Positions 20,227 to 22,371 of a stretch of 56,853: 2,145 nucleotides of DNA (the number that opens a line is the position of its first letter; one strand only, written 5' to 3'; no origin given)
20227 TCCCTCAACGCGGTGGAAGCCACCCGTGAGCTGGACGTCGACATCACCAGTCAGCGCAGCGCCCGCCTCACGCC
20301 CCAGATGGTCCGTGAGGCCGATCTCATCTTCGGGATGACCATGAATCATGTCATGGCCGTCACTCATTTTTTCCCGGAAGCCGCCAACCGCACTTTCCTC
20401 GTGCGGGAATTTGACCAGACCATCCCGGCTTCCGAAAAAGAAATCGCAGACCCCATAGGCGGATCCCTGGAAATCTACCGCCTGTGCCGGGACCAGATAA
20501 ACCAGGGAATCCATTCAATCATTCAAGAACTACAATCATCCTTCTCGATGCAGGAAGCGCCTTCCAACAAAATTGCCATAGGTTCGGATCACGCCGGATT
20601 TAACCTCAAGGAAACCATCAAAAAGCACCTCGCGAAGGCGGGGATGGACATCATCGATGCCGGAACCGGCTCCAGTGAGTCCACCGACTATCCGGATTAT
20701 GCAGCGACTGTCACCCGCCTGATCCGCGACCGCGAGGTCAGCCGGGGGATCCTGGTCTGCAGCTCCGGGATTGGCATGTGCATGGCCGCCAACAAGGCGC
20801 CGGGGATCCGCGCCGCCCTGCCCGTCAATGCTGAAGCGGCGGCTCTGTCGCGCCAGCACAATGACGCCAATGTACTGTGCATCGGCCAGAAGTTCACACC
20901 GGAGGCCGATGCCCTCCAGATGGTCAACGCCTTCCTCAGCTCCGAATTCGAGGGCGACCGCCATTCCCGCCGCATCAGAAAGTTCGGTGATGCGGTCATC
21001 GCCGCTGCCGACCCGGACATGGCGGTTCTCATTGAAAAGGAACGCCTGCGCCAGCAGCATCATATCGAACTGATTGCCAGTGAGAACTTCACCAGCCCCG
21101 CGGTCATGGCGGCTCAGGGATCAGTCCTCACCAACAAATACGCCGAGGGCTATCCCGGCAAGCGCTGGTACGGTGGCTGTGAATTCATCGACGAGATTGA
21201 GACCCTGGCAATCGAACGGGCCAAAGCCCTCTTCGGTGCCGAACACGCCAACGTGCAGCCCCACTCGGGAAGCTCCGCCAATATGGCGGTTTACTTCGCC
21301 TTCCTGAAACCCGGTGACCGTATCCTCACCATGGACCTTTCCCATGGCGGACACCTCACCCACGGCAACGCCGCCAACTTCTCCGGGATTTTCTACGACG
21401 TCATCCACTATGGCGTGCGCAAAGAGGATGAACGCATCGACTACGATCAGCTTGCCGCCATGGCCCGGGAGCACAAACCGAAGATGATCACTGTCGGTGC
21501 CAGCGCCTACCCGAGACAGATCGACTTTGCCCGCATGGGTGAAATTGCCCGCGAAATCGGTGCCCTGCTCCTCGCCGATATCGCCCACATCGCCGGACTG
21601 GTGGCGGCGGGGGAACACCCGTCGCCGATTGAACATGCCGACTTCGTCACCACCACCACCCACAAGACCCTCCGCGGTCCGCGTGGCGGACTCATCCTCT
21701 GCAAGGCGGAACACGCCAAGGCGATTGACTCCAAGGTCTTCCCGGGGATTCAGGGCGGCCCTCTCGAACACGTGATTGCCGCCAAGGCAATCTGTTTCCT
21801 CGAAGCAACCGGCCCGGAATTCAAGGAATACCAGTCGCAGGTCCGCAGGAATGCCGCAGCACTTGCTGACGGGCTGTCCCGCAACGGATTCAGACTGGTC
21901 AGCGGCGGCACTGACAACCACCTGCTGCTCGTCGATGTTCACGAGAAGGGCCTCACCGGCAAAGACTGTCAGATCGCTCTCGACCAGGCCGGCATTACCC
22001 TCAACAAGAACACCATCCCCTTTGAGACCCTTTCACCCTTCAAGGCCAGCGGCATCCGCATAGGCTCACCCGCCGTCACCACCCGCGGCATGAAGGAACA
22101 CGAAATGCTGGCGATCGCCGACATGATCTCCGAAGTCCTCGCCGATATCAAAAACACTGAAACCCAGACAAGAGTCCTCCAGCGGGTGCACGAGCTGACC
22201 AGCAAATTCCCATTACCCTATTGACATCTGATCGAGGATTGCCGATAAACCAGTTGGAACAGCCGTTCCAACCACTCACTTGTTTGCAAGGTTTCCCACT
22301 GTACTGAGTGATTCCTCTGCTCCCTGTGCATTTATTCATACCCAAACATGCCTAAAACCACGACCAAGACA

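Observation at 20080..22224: YwlE-like phosphatase, RpiB and serine hydroxymethyltransferase fused in one ORF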

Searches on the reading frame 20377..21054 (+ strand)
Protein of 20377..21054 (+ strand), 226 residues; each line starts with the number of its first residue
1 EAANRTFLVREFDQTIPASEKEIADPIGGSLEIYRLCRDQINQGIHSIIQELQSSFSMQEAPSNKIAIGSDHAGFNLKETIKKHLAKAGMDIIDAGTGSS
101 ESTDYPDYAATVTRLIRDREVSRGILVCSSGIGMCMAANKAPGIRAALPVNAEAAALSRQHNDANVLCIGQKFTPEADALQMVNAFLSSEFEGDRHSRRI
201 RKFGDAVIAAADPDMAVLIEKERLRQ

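Call 22: find_related_loci(query=A1, collection=genome_contigs, flank=4000)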
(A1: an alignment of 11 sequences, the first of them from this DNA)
Query A1 (226 aa) in genome_contigs; peptide patterns used: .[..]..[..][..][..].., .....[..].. (x = any residue, [..] = any of these).
600 stretches matched a pattern (row limit reached: there are more); 596 encode a relative of the query (tblastn E <= 1e-3); the best 80 are kept; 80 distinct loci.
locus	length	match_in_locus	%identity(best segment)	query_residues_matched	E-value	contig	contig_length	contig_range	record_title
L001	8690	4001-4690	52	1-226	9e-73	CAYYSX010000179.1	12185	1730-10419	MAG TPA_asm: uncultured Verrucomicrobiota bacterium isolate SRP344714_co2_9 genome assembly, contig: NODE_13673_length_1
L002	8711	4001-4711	48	1-226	1e-72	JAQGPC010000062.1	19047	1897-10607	MAG: Pedosphaera sp. isolate RYN_629 scaffold_706754, whole genome shotgun sequence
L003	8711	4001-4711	49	1-226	2e-71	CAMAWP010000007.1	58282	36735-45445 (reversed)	MAG: Akkermansia muciniphila isolate MaH-09apr19-44 genome assembly, contig: MaH-09apr19-C1006, whole genome shotgun seq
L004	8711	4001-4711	49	1-226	2e-71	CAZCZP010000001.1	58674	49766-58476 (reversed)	MAG TPA_asm: uncultured Bifidobacteriaceae bacterium isolate SRP237561_co1_88 genome assembly, contig: NODE_699_length_5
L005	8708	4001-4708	49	1-226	2e-68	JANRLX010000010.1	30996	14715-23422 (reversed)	MAG: Verrucomicrobiota bacterium isolate bins.169 k141_2374974, whole genome shotgun sequence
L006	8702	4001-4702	47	1-226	3e-66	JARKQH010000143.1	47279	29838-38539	MAG: Verrucomicrobiota bacterium isolate Reactor_maxbin.083 k141_650339, whole genome shotgun sequence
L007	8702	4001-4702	48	1-226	2e-64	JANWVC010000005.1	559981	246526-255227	MAG: Limisphaera sp. isolate SKYG106 k141_774921, whole genome shotgun sequence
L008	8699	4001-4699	44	1-226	2e-63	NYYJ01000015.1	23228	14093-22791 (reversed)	MAG: Verrucomicrobiales bacterium isolate ARS81 37152, whole genome shotgun sequence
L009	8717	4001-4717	45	1-226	7e-63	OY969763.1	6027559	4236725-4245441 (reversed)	MAG: uncultured Verrucomicrobiae bacterium isolate MFD04967.bin.c.2 genome assembly, chromosome: 1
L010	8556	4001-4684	45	1-226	2e-62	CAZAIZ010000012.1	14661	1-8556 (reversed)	MAG TPA_asm: uncultured Pedosphaera sp. isolate SRP260945_co1_342 genome assembly, contig: NODE_6764_length_14661_cov_12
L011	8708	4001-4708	43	1-226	5e-62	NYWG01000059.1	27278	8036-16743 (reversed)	MAG: Verrucomicrobiales bacterium isolate CPC23 55923, whole genome shotgun sequence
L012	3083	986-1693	44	1-226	2e-62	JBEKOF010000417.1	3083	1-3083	MAG: Verrucomicrobiota bacterium isolate SPRUCE 434 SPRUCE_434_417, whole genome shotgun sequence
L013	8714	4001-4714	45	2-226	8e-60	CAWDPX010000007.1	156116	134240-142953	MAG: uncultured Verrucomicrobiae bacterium isolate MFD01689.bin.2.14 genome assembly, contig: contig_15843, whole genome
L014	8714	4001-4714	45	2-226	1e-61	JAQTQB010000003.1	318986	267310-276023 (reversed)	MAG: Verrucomicrobiales bacterium isolate STB_13 NODE_66_length_318986_cov_10.446056_Sandtown_B, whole genome shotgun se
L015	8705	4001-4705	48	1-226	3e-68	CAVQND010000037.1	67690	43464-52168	MAG: uncultured bacterium isolate MFD03726.bin.2.4 genome assembly, contig: contig_25507, whole genome shotgun sequence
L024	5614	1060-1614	44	22-203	3e-48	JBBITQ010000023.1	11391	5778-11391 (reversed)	MAG: Clostridiales bacterium isolate PGS172224_bin_40 NODE_2147_length_11391_cov_3.745589, whole genome shotgun sequence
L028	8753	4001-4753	40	2-226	4e-47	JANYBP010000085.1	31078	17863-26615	MAG: bacterium isolate GL140_6_metabat_212 GL140_6_k141_2415341, whole genome shotgun sequence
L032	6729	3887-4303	56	65-203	4e-46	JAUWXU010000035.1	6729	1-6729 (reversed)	MAG: Candidatus Omnitrophota bacterium isolate CSMAG_2692 CSMAG_2692_k141_2960341_length_6729_cov_7.6650, whole genome s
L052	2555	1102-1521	52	65-203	3e-43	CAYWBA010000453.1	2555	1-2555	MAG TPA_asm: uncultured Planctomycetota bacterium isolate binchicken_co89_671 genome assembly, contig: NODE_95286_length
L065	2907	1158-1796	38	21-205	5e-42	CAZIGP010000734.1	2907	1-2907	MAG TPA_asm: uncultured Pirellulales bacterium isolate SRP237561_co1_37 genome assembly, contig: NODE_84034_length_2907_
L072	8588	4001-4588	38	22-203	2e-41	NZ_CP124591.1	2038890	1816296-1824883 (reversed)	Macrococcus psychrotolerans strain CCM 8659 chromosome, complete genome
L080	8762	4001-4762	33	5-226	4e-41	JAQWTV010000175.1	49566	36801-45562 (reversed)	MAG: Roseibacillus sp. isolate cluster2_bin.90 k141_1874621, whole genome shotgun sequence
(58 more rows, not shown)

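Call 51: search_protein_families(library=pfam, proteins=[L028:2975-4168:+, L032:2836-3870:+, L052:2-1099:+, L065:123-1259:+, L024:580-1659:+, L080:3680-4171:+], max_evalue=0.00001)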
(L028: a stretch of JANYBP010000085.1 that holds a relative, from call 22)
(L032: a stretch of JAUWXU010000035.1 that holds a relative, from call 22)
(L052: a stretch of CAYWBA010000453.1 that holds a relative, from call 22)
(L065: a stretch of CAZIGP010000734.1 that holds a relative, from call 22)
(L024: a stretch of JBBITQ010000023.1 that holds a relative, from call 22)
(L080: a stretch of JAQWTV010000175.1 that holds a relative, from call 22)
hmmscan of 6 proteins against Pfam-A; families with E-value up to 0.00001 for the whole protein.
L028:2975-4168:+ (398 aa): 2 families
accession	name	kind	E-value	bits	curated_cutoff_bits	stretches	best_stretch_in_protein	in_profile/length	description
PF01300.24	Sua5_yciO_yrdC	-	4.6e-32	111.4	25.1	1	49-235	2-178/178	Telomere recombination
PF01451.26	LMWPc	-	3.6e-28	99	23.2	1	248-387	1-143/144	Low molecular weight phosphotyrosine protein phosphatase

L032:2836-3870:+ (345 aa): 2 families
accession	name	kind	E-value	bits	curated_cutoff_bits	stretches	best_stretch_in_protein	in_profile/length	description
PF01300.24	Sua5_yciO_yrdC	-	3.2e-55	186.8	25.1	1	27-193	2-178/178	Telomere recombination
PF01451.26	LMWPc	-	1.6e-29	103.4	23.2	1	206-337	1-142/144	Low molecular weight phosphotyrosine protein phosphatase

L052:2-1099:+ (366 aa): 2 families
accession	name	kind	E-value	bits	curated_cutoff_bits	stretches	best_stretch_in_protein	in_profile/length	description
PF01300.24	Sua5_yciO_yrdC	-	1.1e-49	168.7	25.1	1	17-196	1-178/178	Telomere recombination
PF01451.26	LMWPc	-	1.9e-29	103.2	23.2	1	211-354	1-144/144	Low molecular weight phosphotyrosine protein phosphatase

L065:123-1259:+ (379 aa): 2 families
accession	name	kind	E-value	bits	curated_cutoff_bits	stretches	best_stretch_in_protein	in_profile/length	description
PF01300.24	Sua5_yciO_yrdC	-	2.1e-40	138.6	25.1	1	29-214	2-178/178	Telomere recombination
PF01451.26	LMWPc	-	1.2e-25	90.9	23.2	1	229-372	1-142/144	Low molecular weight phosphotyrosine protein phosphatase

L024:580-1659:+ (360 aa): 3 families
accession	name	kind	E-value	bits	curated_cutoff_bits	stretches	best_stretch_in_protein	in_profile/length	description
PF02502.23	LacAB_rpiB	-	5.9e-62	208.1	24.7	1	208-345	1-138/138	Ribose/Galactose Isomerase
PF01451.26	LMWPc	-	1e-28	100.8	23.2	1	29-138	1-113/144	Low molecular weight phosphotyrosine protein phosphatase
PF02302.22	PTS_IIB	-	7.2e-06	27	23.6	0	28-93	1-67/90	PTS system, Lactose/Cellobiose specific IIB subunit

L080:3680-4171:+ (164 aa): 1 family
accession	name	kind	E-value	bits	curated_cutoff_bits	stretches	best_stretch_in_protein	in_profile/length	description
PF01451.26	LMWPc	-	1.8e-28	100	23.2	1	11-150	1-142/144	Low molecular weight phosphotyrosine protein phosphatase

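Call 62: search_protein_families(library=pfam, proteins=[L072:2434-3672:+, L072:3680-4102:+, L072:4169-4615:+, L072:4608-5132:+, L072:5142-6377:+, L072:6399-7028:+, L072:7043-8185:+], max_evalue=0.00001)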
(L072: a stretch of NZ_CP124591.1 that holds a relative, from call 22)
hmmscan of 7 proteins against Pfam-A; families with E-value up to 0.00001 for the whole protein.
L072:2434-3672:+ (412 aa): 2 families
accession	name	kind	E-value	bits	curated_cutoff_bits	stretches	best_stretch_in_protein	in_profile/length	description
PF01300.24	Sua5_yciO_yrdC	-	2e-56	190.7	25.1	1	107-281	4-178/178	Telomere recombination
PF03481.19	Sua5_C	-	5.4e-18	66.3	22.9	1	283-408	1-134/136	Threonylcarbamoyl-AMP synthase, C-terminal domain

L072:3680-4102:+ (140 aa): 1 family
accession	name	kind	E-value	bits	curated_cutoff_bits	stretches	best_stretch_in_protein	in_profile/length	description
PF01451.26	LMWPc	-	1.1e-23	84.5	23.2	1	3-134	1-143/144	Low molecular weight phosphotyrosine protein phosphatase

L072:4169-4615:+ (148 aa): 1 family
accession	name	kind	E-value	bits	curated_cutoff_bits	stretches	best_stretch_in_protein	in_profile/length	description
PF02502.23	LacAB_rpiB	-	1.4e-63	213.4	24.7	1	3-140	1-138/138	Ribose/Galactose Isomerase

L072:4608-5132:+ (174 aa): 1 family
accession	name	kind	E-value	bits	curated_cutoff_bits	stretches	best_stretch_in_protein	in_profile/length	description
PF04260.17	DUF436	-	1.6e-72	243.1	25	1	4-173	2-171/171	Protein of unknown function (DUF436)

L072:5142-6377:+ (411 aa): 4 families
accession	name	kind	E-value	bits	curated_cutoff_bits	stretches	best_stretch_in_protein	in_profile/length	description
PF00464.25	SHMT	-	1.7e-174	580.6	27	1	4-380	1-399/399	Serine hydroxymethyltransferase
PF00155.27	Aminotran_1_2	-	1.7e-10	41.1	19.7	1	72-321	45-313/361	Aminotransferase class I and II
PF01212.27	Beta_elim_lyase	-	3e-09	37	27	1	76-339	39-273/288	Beta-eliminating lyase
PF00266.25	Aminotran_5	-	4.4e-06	26.3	21.5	1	37-251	13-226/371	Aminotransferase class-V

L072:6399-7028:+ (209 aa): 2 families
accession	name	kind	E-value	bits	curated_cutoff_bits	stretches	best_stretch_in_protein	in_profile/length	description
PF14681.12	UPRTase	-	5.8e-80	268.1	27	1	6-208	1-206/206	Uracil phosphoribosyltransferase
PF00156.33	Pribosyltran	-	7.4e-11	42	26.3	1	62-172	18-135/158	Phosphoribosyl transferase domain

L072:7043-8185:+ (380 aa): 1 family
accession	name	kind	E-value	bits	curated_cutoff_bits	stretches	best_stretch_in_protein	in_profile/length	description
PF02350.25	Epimerase_2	-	6.5e-126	420.3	30.6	1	23-362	2-347/347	UDP-N-acetylglucosamine 2-epimerase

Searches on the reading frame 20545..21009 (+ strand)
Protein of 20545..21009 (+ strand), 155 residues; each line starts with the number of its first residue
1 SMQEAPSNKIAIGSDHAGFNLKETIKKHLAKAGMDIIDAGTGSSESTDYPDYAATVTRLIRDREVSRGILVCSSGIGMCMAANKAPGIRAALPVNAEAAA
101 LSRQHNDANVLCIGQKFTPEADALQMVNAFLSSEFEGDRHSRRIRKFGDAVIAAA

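Call 30: search_solved_structures(query=window:20545-21009:+, max_evalue=0.00001, show_alignments=3)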
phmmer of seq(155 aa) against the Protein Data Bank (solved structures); distinct sequences matched with E-value up to 0.00001: 22.
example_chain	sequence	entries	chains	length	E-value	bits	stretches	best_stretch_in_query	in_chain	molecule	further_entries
3ph3_A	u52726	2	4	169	6.9e-41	143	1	8-149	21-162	Ribose-5-phosphate isomerase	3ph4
3he8_A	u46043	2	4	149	9.5e-41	142.6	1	9-149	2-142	Ribose-5-phosphate isomerase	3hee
1o1x_A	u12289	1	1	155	9.1e-37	129.7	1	9-148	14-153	ribose-5-phosphate isomerase RpiB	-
1nn4_A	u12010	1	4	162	1.8e-36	128.7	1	7-145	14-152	Ribose 5-phosphate isomerase B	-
6fxs_A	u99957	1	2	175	2.3e-36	128.4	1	7-148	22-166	Ribose 5-phosphate isomerase, putative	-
6mu0_A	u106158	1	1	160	2.6e-35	125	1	9-146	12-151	Probable ribose-5-phosphate isomerase B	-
2vvr_A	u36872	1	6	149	2.7e-35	124.9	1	8-145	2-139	RIBOSE-5-PHOSPHATE ISOMERASE B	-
6fxl_A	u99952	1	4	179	4.9e-34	120.8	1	8-147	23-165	Ribose 5-phosphate isomerase, putative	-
3k7o_A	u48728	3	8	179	2.4e-33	118.5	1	8-147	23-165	Ribose 5-phosphate isomerase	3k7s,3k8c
3m1p_A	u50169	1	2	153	3.6e-32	114.8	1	8-147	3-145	Ribose 5-phosphate isomerase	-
3k7p_A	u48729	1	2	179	4.6e-32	114.4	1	8-147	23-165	Ribose 5-phosphate isomerase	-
4em8_A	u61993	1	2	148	4.2e-30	108.1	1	9-149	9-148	Ribose 5-phosphate isomerase B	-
3s5p_A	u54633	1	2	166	2.8e-28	102.2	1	6-147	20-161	Ribose 5-phosphate isomerase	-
6fxw_A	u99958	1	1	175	1.8e-26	96.3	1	8-147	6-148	Putative ribose 5-phosphate isomerase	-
1usl_A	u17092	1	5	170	1.3e-24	90.2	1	9-145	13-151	RIBOSE 5-PHOSPHATE ISOMERASE B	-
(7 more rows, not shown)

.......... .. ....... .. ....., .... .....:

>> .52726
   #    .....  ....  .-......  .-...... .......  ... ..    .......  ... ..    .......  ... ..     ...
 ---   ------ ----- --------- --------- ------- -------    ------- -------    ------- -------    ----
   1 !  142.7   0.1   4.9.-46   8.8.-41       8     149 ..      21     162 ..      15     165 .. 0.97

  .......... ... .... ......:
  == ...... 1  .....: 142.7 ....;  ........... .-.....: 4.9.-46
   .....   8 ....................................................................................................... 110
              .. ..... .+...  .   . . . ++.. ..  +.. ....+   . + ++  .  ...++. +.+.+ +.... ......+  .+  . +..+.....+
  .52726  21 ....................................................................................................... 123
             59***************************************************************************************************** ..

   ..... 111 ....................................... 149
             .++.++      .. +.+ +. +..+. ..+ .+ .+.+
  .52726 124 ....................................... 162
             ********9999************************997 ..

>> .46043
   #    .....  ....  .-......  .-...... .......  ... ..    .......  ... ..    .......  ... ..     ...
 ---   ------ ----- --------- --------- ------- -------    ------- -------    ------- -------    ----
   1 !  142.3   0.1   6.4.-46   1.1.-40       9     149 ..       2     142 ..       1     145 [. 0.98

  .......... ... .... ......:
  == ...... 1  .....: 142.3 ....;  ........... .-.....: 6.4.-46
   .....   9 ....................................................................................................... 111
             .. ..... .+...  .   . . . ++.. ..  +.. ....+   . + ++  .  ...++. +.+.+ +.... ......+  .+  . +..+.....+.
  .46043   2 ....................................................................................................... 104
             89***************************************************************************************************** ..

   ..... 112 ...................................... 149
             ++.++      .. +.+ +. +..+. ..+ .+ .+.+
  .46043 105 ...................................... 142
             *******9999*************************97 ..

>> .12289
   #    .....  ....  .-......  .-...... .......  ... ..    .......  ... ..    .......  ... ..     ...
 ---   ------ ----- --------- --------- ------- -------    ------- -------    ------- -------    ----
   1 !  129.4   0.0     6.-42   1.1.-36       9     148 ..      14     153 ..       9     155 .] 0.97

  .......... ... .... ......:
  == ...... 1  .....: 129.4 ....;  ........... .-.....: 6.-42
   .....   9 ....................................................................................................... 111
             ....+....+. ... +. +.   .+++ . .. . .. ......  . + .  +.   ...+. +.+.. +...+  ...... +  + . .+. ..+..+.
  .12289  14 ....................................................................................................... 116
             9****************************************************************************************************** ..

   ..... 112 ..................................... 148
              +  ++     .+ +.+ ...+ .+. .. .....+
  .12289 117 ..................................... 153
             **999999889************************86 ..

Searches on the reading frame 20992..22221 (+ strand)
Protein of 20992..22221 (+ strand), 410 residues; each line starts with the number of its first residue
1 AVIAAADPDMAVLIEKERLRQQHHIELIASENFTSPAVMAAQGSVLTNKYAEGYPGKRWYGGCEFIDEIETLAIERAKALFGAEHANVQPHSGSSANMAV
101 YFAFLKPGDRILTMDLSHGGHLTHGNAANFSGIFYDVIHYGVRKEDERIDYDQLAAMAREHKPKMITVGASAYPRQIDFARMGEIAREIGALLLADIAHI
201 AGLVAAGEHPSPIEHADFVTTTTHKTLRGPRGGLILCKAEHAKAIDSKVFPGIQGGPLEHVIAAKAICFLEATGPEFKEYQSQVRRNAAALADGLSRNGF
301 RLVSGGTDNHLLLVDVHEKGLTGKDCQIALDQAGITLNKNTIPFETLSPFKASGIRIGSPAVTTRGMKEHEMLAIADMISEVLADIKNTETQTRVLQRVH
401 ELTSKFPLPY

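Call 31: search_solved_structures(query=window:20992-22221:+, max_evalue=1e-100, show_alignments=1)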
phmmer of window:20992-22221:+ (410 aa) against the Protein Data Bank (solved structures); distinct sequences matched with E-value up to 1e-100: 77 (the best 60 are shown).
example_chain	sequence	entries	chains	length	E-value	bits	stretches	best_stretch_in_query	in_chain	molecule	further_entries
3pgy_A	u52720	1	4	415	2.8e-164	549.9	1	5-408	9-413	Serine hydroxymethyltransferase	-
7v3d_A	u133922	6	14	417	7e-159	532.2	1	6-408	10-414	Serine hydroxymethyltransferase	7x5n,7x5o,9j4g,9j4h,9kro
6ymd_A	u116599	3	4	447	1.5e-158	531.1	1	5-408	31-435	Serine hydroxymethyltransferase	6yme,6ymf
4mso_A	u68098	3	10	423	1.5e-158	531.1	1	2-408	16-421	Serine hydroxymethyltransferase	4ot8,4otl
4n0w_A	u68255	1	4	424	1.5e-158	531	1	2-408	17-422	Serine hydroxymethyltransferase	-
1kkj_A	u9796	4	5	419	4.7e-158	529.5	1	6-404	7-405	Serine Hydroxymethyltransferase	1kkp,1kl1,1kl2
2vgs_A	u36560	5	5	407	1.7e-157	527.6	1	6-403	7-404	SERINE HYDROXYMETHYLTRANSFERASE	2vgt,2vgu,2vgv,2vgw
1yjs_A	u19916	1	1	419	1.7e-157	527.6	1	6-404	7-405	SERINE HYDROXYMETHYLTRANSFERASE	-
2vi8_A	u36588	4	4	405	2.2e-157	527.2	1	6-403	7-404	SERINE HYDROXYMETHYLTRANSFERASE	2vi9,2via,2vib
2w7d_A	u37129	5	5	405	2.8e-157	526.9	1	6-403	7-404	SERINE HYDROXYMETHYLTRANSFERASE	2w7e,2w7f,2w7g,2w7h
1yjy_A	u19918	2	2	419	3.2e-157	526.7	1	6-404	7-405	SERINE HYDROXYMETHYLTRANSFERASE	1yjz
2vmr_A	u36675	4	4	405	4.4e-157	526.2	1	6-403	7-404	SERINE HYDROXYMETHYLTRANSFERASE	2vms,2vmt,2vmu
2vmn_A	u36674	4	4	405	1.1e-156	524.9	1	6-403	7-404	SERINE HYDROXYMETHYLTRANSFERASE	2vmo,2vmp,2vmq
2w7i_A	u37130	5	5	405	1.6e-156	524.4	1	6-403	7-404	SERINE HYDROXYMETHYLTRANSFERASE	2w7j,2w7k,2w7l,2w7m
2vmv_A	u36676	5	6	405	1.6e-156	524.4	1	6-403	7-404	SERINE HYDROXYMETHYLTRANSFERASE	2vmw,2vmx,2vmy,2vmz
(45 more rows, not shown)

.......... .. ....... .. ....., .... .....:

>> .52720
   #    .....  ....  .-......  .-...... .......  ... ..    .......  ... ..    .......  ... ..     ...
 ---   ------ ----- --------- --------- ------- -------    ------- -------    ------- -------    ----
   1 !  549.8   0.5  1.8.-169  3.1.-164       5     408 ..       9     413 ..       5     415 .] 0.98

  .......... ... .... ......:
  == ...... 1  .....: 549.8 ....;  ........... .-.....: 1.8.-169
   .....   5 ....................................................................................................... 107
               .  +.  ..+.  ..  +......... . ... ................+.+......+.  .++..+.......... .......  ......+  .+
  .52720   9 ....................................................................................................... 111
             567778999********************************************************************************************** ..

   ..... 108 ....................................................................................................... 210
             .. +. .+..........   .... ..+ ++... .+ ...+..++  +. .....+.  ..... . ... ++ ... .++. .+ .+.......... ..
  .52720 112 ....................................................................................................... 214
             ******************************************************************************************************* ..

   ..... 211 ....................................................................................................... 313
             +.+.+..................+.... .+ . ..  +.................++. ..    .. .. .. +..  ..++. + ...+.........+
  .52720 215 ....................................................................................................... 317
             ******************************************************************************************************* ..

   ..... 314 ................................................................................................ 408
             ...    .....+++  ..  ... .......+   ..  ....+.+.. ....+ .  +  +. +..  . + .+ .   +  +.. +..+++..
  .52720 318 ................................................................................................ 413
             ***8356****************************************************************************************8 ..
